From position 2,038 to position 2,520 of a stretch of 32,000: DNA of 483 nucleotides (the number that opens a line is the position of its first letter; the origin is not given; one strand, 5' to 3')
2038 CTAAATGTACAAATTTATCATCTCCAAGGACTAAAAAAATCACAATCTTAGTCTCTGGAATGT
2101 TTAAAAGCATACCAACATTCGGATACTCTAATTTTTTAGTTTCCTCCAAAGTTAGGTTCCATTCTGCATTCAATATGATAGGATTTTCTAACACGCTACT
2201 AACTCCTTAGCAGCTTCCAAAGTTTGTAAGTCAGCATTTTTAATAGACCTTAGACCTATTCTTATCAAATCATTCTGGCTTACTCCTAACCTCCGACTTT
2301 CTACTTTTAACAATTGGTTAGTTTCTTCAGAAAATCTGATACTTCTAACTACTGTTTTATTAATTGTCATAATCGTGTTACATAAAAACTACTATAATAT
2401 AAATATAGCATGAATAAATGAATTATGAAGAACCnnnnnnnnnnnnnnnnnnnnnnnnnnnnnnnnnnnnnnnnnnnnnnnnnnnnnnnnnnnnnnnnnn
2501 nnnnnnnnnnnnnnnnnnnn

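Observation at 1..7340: HIP1-free, AT-rich island at tRNA-Pro(GGG) with a satellite-like or tycheposon-like core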

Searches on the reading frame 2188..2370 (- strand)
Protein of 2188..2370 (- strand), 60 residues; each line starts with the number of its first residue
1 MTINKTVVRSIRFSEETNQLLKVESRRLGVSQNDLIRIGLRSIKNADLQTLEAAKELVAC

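Call 7: search_protein_families(library=pfam, proteins=[window:2188-2370:-], max_evalue=0.1)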
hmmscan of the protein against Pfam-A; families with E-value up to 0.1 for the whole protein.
window:2188-2370:- (60 aa): 2 families
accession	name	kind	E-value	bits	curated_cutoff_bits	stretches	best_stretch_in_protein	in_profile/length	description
PF12651.13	RHH_3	-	0.054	13.9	21.6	1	10-37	6-33/44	Ribbon-helix-helix domain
PF21983.2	NikA-like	-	0.068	13.8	27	1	4-37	2-35/72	Mobilization protein NikA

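Call 8: search_protein_families(library=phrogs, proteins=[window:2188-2370:-], max_evalue=0.1)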
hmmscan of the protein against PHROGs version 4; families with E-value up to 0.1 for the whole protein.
window:2188-2370:- (60 aa): 2 families
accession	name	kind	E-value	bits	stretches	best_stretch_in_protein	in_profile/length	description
phrog_3887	-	transcription regulation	0.0011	19.7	1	9-43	21-55/61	transcriptional regulator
phrog_876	-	transcription regulation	0.0049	17.4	1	5-49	66-110/239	transcriptional repressor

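Call 11: find_encoding_contigs(protein=window:2188-2370:-, flank=10000, max_places=10)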
Protein window:2188-2370:- (60 aa): 24 contigs read that carry it; 6 places shown.
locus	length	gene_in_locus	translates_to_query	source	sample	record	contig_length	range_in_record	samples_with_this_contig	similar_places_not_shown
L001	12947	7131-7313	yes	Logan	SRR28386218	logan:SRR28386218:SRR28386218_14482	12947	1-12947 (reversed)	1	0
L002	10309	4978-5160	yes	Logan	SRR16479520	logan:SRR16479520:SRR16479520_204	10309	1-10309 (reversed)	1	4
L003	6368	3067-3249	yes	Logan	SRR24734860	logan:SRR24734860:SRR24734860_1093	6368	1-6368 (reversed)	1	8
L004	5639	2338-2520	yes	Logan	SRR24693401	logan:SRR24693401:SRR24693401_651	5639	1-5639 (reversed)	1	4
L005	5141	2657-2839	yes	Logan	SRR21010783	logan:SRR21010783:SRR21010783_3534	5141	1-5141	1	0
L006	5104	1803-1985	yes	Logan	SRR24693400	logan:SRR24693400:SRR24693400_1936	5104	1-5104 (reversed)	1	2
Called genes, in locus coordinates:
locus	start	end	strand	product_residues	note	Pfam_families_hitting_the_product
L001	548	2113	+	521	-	PF12161:HsdM_N, PF02384:N6_Mtase, PF05175:MTS (faint), PF07669:Eco57I (faint)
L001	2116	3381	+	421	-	PF01420:Methylase_S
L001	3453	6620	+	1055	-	PF04313:HSDR_N, PF04851:ResIII, PF18766:SWI2_SNF2, PF22679:T1R_D3-like, PF11867:T1RH-like_C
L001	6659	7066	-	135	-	-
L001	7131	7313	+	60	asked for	-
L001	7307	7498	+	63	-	-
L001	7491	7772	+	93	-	-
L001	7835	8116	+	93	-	-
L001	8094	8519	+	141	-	-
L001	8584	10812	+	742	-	PF05272:VapE-like_dom, PF19263:DUF5906 (weak)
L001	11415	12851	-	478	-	-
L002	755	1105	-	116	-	-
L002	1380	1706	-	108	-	-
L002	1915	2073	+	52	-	-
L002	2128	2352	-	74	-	-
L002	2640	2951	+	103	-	-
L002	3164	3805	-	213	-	-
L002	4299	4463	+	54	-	-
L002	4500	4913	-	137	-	-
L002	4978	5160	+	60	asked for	-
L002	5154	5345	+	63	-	-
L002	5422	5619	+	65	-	-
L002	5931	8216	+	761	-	PF05272:VapE-like_dom, PF19263:DUF5906 (weak)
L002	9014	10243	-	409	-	PF12167:Arm-DNA-bind_2 (weak), PF00589:Phage_integrase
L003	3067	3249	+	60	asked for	-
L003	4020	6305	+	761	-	PF05272:VapE-like_dom, PF19263:DUF5906 (weak)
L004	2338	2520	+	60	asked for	-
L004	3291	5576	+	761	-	PF05272:VapE-like_dom, PF19263:DUF5906 (weak)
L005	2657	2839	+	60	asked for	-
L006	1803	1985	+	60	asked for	-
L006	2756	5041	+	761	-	PF05272:VapE-like_dom, PF19263:DUF5906 (weak)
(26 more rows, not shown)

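Call 17: search_protein_families(library=pfam, proteins=[L002:5931-8216:+, L002:9014-10243:-, L001:8584-10812:+, L001:11415-12851:-, L001:6659-7066:-, L001:7491-7772:+, L001:7835-8116:+, L001:8094-8519:+], max_evalue=0.01)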
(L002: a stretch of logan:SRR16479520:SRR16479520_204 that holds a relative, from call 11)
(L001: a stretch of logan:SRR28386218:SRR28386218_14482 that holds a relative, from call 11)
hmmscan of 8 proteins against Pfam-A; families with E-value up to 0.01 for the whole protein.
L002:5931-8216:+ (761 aa): 3 families
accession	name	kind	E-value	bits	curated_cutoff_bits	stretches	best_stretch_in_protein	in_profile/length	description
PF05272.17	VapE-like_dom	-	1.6e-59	201.4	25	1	452-651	16-216/217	Virulence-associated protein E-like domain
PF19263.5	DUF5906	-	6.9e-07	30.4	27.6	1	491-597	1-114/114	Family of unknown function (DUF5906)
PF16793.10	RepB_primase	-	4.1e-05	24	24.3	1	162-244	84-170/186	RepB DNA-primase N-terminal domain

L002:9014-10243:- (409 aa): 2 families
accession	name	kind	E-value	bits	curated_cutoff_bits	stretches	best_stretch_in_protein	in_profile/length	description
PF00589.27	Phage_integrase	-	5.9e-15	55.9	27.1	1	239-394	22-167/172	Phage integrase family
PF12167.14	Arm-DNA-bind_2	-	2.2e-07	31.2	22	1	26-82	4-58/65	Arm DNA-binding domain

L001:8584-10812:+ (742 aa): 3 families
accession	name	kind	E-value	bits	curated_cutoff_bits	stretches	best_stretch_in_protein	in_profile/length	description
PF05272.17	VapE-like_dom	-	1.1e-61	208.5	25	1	431-631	14-216/217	Virulence-associated protein E-like domain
PF19263.5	DUF5906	-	6e-07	30.5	27.6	1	471-577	1-114/114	Family of unknown function (DUF5906)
PF16793.10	RepB_primase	-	0.00043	20.6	24.3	1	138-215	86-167/186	RepB DNA-primase N-terminal domain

L001:11415-12851:- (478 aa): 1 family
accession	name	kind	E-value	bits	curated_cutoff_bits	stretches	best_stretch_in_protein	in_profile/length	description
PF00589.27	Phage_integrase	-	0.0067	16.7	27.1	0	243-413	11-158/172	Phage integrase family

L001:6659-7066:- (135 aa): 0 families

L001:7491-7772:+ (93 aa): 0 families

L001:7835-8116:+ (93 aa): 0 families

L001:8094-8519:+ (141 aa): 0 families

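Call 19: find_related_loci(query=L002:5931-8216:+, collection=genome_contigs, flank=10000)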
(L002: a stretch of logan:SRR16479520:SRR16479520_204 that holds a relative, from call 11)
Query L002:5931-8216:+ (761 aa) in genome_contigs; peptide patterns used: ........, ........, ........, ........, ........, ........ (x = any residue, [..] = any of these).
45 stretches matched a pattern, but none encodes a relative of the query by tblastn (E <= 1e-3).

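Call 20: find_homologous_proteins(query=L002:5931-8216:+, max_evalue=1e-10)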
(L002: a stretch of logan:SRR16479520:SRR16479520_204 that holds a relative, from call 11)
Query L002:5931-8216:+ (761 aa): 450 proteins with E <= 1e-10 among 8000 candidates; the best 120 are listed.
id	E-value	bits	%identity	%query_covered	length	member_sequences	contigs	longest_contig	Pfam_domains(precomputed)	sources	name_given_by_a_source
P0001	0.0e+0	1757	100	100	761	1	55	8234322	PF19263.6,PF05272.18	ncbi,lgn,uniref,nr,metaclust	ncbi:VapE domain-containing protein [Nostoc punctiforme]|uniref:Virulence-associated E family protei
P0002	0.0e+0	1254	74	96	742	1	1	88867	PF19263.6,PF05272.18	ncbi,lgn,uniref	ncbi:MAG: VapE domain-containing protein [Nostoc sp.]|uniref:VapE domain-containing protein n=1 Tax=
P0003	0.0e+0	1193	70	96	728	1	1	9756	PF05272.18,PF16793.11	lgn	-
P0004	0.0e+0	1193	67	100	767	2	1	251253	PF05272.18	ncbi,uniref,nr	ncbi:VapE domain-containing protein [Nostoc sp. FACHB-133]|uniref:VapE domain-containing protein n=1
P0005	5.6e-155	536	41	89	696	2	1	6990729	PF05272.18,PF16793.11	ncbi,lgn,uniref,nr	ncbi:VapE domain-containing protein [Nostoc sp. CENA543]|uniref:VapE domain-containing protein n=1 T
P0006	2.5e-104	368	37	77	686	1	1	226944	PF19263.6,PF05272.18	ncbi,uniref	ncbi:virulence-associated E family protein [Nostoc sp.]|uniref:virulence-associated E family protein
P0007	2.1e-100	355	34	87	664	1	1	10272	PF05272.18,PF16793.11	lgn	-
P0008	7.1e-100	353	32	92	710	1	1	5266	PF05272.18,PF16793.11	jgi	jgi:predicted P-loop ATPase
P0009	7.1e-95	337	34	79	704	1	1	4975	PF05272.18,PF16793.11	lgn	-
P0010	5.4e-67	245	45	23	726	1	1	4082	PF05272.18,PF16793.11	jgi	-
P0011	6.1e-65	238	36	36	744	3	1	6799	PF05272.18,PF16793.11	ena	-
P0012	7.7e-62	228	47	20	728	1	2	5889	PF19263.6,PF05272.18,PF16793.11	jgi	jgi:predicted P-loop ATPase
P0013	1.3e-61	227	34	37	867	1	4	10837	PF05272.18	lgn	-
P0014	1.9e-60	223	49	21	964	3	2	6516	PF12307.14,PF08707.17,PF16793.11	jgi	jgi:putative DNA primase/helicase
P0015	1.4e-53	200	33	37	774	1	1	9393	PF19263.6,PF05272.18,PF08707.17,PF16793.11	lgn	-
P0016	1.9e-52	197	39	23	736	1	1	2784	PF05272.18,PF08707.17,PF16793.11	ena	-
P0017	9.0e-52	194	35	31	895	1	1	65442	PF05272.18,PF16793.11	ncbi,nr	ncbi:MAG: hypothetical protein C0524_06085 [Rhodobacter sp.]|nr:hypothetical protein [Rhodobacter sp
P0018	2.9e-51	193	26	88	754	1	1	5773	PF05272.18,PF16793.11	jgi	jgi:predicted P-loop ATPase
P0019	1.0e-49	188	39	22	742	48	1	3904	PF05272.18,PF08707.17,PF16793.11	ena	-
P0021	4.5e-47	179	38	27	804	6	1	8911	PF05272.18,PF16793.11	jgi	jgi:predicted P-loop ATPase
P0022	1.4e-46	177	39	25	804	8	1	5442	PF05272.18,PF16793.11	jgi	jgi:predicted P-loop ATPase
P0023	1.5e-44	171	40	24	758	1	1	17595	PF19263.6,PF05272.18,PF16793.11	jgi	jgi:predicted P-loop ATPase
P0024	9.4e-44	168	37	24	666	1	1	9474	PF05272.18,PF16793.11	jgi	jgi:hypothetical protein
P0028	2.8e-42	163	41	23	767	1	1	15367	PF05272.18,PF16793.11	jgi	jgi:hypothetical protein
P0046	6.4e-35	139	40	24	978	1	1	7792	PF05272.18,PF16793.11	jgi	jgi:predicted P-loop ATPase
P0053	5.8e-33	132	25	75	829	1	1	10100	PF05272.18,PF16793.11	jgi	jgi:hypothetical protein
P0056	8.3e-33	132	27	68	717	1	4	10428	PF19263.6,PF05272.18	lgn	-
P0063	4.1e-32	129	51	19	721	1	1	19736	PF19263.6,PF05272.18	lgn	-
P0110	1.2e-28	118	36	30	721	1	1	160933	PF19263.6,PF05272.18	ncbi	-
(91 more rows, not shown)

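Call 21: find_encoding_contigs(protein=P0001, flank=10000, max_places=4)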
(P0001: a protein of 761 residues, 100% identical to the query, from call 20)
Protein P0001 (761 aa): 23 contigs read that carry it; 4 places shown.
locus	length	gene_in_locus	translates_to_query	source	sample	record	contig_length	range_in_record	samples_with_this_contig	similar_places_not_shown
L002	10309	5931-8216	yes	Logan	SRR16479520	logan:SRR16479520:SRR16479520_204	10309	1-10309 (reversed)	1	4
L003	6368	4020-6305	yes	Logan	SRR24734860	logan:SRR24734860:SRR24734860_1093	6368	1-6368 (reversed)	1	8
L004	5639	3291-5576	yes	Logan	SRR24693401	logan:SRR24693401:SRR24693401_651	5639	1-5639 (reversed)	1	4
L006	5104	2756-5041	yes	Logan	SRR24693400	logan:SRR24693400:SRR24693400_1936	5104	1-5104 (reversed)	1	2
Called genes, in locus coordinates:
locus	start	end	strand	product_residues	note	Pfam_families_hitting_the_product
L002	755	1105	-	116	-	-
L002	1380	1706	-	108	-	-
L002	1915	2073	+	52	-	-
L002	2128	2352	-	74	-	-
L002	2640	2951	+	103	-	-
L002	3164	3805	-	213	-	-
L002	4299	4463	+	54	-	-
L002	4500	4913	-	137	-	-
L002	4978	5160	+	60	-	-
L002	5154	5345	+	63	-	-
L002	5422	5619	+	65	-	-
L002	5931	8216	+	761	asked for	PF05272:VapE-like_dom, PF19263:DUF5906 (weak)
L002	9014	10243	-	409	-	PF12167:Arm-DNA-bind_2 (weak), PF00589:Phage_integrase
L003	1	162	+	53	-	?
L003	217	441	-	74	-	-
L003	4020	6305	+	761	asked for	PF05272:VapE-like_dom, PF19263:DUF5906 (weak)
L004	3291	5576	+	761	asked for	PF05272:VapE-like_dom, PF19263:DUF5906 (weak)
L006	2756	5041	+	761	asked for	PF05272:VapE-like_dom, PF19263:DUF5906 (weak)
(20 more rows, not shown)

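Call 23: find_related_loci(query=A1, collection=genome_contigs, flank=10000)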
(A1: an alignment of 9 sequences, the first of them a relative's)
Query A1 (761 aa) in genome_contigs; peptide patterns used: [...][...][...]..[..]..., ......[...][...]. (x = any residue, [..] = any of these).
218 stretches matched a pattern; 148 encode a relative of the query (tblastn E <= 1e-3); the best 80 are kept; 80 distinct loci.
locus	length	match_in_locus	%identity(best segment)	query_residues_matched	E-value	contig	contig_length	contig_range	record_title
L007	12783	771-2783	32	62-738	3e-92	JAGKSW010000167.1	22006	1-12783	MAG: Nostoc sp. TH1S01 contig-370-p2, whole genome shotgun sequence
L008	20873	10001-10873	38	58-350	8e-53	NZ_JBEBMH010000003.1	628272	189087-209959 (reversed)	Mesorhizobium yinganensis strain CN2-181 contig3, whole genome shotgun sequence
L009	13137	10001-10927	36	58-376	2e-49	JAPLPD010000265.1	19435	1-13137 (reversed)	MAG: Alphaproteobacteria bacterium isolate LacPavin_0818_WC50_MAG_64_9 LacPavin_0818_WC50_scaffold_7705, whole genome sh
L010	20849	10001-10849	38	61-343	2e-45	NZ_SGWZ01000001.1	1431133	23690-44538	Kerstersia gyiorum strain DSM 16618 Ga0310503_11, whole genome shotgun sequence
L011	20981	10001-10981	30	36-343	4e-40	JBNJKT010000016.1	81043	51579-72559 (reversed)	MAG: Pseudomonadota bacterium isolate BLK135 16, whole genome shotgun sequence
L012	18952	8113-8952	34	83-369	2e-38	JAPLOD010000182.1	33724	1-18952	MAG: Planctomycetota bacterium isolate LacPavin_0920_SED3_MAG_65_12 LacPavin_0920_SED3_scaffold_2168727, whole genome sh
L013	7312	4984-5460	45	83-244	9e-38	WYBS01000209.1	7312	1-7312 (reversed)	MAG: Planctomycetaceae bacterium isolate PLA2 k127_544276, whole genome shotgun sequence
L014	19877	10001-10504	42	56-235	2e-35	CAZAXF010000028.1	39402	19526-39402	MAG TPA_asm: uncultured Rhodanobacter sp. isolate SRP187154_co1_282 genome assembly, contig: NODE_839_length_39402_cov_5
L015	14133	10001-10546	42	58-241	4e-35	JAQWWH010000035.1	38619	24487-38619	MAG: Flavimaricola sp. isolate cluster3_bin.149 k119_277514, whole genome shotgun sequence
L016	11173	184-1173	29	58-396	5e-34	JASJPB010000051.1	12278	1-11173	MAG: Sulfuricellaceae bacterium isolate MAG_148 NODE_2249_length_12278_cov_18.590771, whole genome shotgun sequence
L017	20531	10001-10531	41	61-245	1e-33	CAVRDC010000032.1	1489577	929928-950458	MAG: uncultured Alphaproteobacteria bacterium isolate MFD03399.bin.2.84 genome assembly, contig: contig_4246, whole geno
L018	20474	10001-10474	45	82-235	1e-33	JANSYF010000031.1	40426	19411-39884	MAG: Rhodobacteraceae bacterium isolate bin.44 k141_334348_length_40426_cov_660.3158, whole genome shotgun sequence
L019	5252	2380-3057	34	58-296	8e-34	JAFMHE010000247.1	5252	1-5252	MAG: Rhodobacteraceae bacterium isolate DEBay_Spr20G08_38 NODE_14857_length_5252_cov_11.6123, whole genome shotgun seque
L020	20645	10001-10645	35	18-245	3e-33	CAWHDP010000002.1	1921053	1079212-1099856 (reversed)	MAG: uncultured Chlamydiae bacterium isolate MFD04780.bin.1.32 genome assembly, contig: contig_180, whole genome shotgun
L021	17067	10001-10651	34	83-297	3e-33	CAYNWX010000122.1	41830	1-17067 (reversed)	MAG TPA_asm: uncultured Natronohydrobacter sp. isolate SRP067234_co1_354 genome assembly, contig: k99_926908, whole geno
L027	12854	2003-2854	32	70-340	4e-32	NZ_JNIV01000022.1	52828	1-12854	Deinococcus marmoris DSM 12784 Q319DRAFT_scaffold00021.21_C, whole genome shotgun sequence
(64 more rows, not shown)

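Call 24: find_encoding_contigs(protein=P0002, flank=10000, max_places=2)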
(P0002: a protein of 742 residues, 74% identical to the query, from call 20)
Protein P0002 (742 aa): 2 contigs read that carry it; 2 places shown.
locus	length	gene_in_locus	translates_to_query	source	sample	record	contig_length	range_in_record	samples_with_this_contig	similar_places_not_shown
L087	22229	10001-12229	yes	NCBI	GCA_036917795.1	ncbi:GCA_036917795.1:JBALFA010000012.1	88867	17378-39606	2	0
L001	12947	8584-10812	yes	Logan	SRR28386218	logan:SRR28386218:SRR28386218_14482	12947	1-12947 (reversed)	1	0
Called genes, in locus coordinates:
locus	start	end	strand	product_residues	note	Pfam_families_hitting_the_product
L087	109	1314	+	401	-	PF01551:Peptidase_M23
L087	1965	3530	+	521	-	PF12161:HsdM_N, PF02384:N6_Mtase, PF05175:MTS (faint), PF07669:Eco57I (faint)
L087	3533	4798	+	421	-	PF01420:Methylase_S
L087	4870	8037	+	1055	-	PF04313:HSDR_N, PF04851:ResIII, PF18766:SWI2_SNF2, PF22679:T1R_D3-like, PF11867:T1RH-like_C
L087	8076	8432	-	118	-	-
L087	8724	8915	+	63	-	-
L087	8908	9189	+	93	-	-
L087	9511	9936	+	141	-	-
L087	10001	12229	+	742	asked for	PF05272:VapE-like_dom, PF19263:DUF5906 (weak)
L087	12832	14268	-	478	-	-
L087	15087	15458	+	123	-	PF02469:Fasciclin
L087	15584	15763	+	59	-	-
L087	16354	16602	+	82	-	PF08846:DUF1816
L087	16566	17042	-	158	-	PF12616:DUF3775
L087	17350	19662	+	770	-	PF05729:NACHT, PF22727:NCH2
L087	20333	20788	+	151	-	PF00072:Response_reg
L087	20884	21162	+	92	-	PF06305:LapA_dom (weak)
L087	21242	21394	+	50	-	PF04365:BrnT_toxin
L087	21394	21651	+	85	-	PF14384:BrnA_antitoxin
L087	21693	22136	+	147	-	PF01724:DUF29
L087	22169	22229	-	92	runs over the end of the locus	PF05016:ParE_toxin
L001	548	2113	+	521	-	PF12161:HsdM_N, PF02384:N6_Mtase, PF05175:MTS (faint), PF07669:Eco57I (faint)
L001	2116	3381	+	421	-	PF01420:Methylase_S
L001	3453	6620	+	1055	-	PF04313:HSDR_N, PF04851:ResIII, PF18766:SWI2_SNF2, PF22679:T1R_D3-like, PF11867:T1RH-like_C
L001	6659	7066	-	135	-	-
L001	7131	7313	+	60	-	-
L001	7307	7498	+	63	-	-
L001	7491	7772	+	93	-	-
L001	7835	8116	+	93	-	-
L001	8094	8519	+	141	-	-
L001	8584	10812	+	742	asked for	PF05272:VapE-like_dom, PF19263:DUF5906 (weak)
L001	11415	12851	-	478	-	-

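Call 25: find_encoding_contigs(protein=P0004, flank=10000, max_places=2)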
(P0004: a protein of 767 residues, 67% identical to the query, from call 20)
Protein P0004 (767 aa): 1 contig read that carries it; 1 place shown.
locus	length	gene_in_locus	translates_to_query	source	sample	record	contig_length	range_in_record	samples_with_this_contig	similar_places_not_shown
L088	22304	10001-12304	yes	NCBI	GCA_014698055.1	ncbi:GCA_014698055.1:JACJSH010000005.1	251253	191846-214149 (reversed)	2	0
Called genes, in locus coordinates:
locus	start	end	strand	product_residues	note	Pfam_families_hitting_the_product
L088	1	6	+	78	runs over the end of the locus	PF01192:RNA_pol_Rpb6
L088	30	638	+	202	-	-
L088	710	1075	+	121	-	PF08848:DUF1818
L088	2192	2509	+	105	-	-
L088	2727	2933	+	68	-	-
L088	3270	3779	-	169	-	-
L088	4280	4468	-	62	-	-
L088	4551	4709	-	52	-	PF01402:RHH_1 (weak)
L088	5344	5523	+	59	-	-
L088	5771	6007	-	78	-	-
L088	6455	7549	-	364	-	-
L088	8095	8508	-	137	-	-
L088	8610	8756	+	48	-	-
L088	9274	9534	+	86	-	-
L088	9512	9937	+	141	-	-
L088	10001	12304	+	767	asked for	PF05272:VapE-like_dom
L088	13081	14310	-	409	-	PF12167:Arm-DNA-bind_2 (weak), PF00589:Phage_integrase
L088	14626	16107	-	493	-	PF27677:EGY3_M, PF02163:Peptidase_M50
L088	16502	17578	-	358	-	PF20903:SPL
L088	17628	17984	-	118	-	-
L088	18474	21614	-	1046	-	PF13111:pPIWI_RE_X, PF18157:MID_pPIWI_RE, PF13032:RNaseH_pPIWI_RE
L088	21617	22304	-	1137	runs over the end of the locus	PF18155:pPIWI_RE_Z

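Call 26: find_encoding_contigs(protein=P0005, flank=10000, max_places=2)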
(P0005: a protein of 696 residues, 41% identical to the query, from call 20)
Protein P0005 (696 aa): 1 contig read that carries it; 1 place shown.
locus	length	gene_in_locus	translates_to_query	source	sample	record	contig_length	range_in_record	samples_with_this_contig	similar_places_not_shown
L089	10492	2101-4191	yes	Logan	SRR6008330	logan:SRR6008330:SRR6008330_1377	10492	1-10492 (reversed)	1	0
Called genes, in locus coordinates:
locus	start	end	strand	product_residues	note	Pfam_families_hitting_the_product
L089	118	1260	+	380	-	PF12167:Arm-DNA-bind_2 (faint), PF00589:Phage_integrase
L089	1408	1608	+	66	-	-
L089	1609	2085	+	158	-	PF07463:NUMOD4, PF13392:HNH_3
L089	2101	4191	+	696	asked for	PF16793:RepB_primase, PF05272:VapE-like_dom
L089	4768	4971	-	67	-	-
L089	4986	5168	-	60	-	-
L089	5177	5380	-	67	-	-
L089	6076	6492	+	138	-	-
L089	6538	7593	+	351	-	PF02899:Phage_int_SAM_1 (weak), PF13495:Phage_int_SAM_4 (weak), PF00589:Phage_integrase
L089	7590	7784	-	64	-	-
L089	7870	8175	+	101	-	-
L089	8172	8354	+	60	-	-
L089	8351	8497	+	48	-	-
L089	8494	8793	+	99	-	-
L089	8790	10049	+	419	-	-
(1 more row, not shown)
